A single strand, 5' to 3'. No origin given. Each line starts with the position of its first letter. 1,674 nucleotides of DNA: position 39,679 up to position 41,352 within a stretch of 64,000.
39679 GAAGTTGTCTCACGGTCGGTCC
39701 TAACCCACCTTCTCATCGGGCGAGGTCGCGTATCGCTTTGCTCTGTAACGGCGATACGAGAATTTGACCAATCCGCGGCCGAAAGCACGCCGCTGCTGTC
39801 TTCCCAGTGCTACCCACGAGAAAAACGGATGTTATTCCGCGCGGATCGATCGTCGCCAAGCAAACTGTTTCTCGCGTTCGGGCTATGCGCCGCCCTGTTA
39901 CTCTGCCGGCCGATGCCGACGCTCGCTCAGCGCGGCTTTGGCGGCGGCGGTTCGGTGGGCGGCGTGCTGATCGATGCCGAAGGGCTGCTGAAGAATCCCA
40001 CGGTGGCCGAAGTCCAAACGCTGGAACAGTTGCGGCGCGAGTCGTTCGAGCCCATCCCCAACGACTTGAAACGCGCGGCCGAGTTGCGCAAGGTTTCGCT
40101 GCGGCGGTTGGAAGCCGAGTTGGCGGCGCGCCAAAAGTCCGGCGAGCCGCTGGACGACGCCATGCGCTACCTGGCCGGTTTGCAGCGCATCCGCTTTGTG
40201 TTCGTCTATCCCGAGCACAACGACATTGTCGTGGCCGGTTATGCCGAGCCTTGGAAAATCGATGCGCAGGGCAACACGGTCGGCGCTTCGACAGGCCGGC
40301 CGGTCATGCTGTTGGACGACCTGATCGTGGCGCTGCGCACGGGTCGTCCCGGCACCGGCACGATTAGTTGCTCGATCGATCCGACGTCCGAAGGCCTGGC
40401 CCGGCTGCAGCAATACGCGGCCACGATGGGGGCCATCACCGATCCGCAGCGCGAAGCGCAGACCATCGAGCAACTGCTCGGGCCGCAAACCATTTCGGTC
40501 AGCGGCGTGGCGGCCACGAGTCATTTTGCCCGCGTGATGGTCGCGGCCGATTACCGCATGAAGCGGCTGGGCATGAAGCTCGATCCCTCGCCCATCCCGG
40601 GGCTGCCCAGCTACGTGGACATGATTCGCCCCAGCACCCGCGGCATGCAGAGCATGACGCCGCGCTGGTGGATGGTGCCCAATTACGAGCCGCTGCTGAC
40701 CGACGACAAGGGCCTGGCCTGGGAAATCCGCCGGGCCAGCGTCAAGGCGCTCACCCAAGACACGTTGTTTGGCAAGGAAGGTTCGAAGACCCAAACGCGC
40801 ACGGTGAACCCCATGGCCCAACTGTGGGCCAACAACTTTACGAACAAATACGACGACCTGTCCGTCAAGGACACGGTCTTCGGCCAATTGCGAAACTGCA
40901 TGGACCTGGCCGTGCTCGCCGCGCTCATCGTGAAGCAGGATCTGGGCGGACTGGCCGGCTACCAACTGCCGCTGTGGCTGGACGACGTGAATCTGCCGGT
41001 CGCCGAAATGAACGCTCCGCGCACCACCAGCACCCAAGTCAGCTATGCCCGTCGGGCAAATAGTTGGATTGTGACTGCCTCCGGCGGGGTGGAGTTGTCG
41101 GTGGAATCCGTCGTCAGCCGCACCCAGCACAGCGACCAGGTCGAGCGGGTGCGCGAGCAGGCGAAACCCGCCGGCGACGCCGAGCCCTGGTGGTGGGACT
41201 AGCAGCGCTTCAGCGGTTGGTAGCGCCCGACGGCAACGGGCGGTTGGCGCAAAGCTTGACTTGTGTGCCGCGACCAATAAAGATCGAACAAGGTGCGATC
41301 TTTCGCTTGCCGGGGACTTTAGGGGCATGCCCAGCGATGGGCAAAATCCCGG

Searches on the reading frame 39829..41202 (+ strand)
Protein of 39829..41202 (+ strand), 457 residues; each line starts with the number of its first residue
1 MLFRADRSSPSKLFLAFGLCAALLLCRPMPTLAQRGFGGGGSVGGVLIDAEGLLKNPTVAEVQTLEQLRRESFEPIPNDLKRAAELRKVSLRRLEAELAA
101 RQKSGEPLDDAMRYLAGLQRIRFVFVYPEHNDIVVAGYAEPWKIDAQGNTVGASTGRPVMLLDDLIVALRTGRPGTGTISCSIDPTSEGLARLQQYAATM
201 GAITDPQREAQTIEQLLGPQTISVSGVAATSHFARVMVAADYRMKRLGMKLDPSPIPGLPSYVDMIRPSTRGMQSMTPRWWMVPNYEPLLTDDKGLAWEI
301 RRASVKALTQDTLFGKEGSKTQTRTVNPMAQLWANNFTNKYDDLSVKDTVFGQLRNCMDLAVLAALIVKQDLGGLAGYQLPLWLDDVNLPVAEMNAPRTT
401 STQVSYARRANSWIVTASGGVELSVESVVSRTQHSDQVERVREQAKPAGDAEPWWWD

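Call 8: search_protein_families(library=pfam, proteins=[window:39829-41202:+], max_evalue=0.001)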
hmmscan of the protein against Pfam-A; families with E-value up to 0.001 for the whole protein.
window:39829-41202:+ (457 aa): 1 family
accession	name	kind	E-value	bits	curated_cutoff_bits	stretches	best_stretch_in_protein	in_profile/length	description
PF07643.16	DUF1598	-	1e-25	90.2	25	1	181-262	1-84/84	Protein of unknown function (DUF1598)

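Call 23: search_protein_families(library=ncbifam, proteins=[window:39829-41202:+], max_evalue=0.01)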
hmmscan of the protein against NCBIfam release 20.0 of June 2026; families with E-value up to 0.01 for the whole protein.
window:39829-41202:+ (457 aa): 0 families
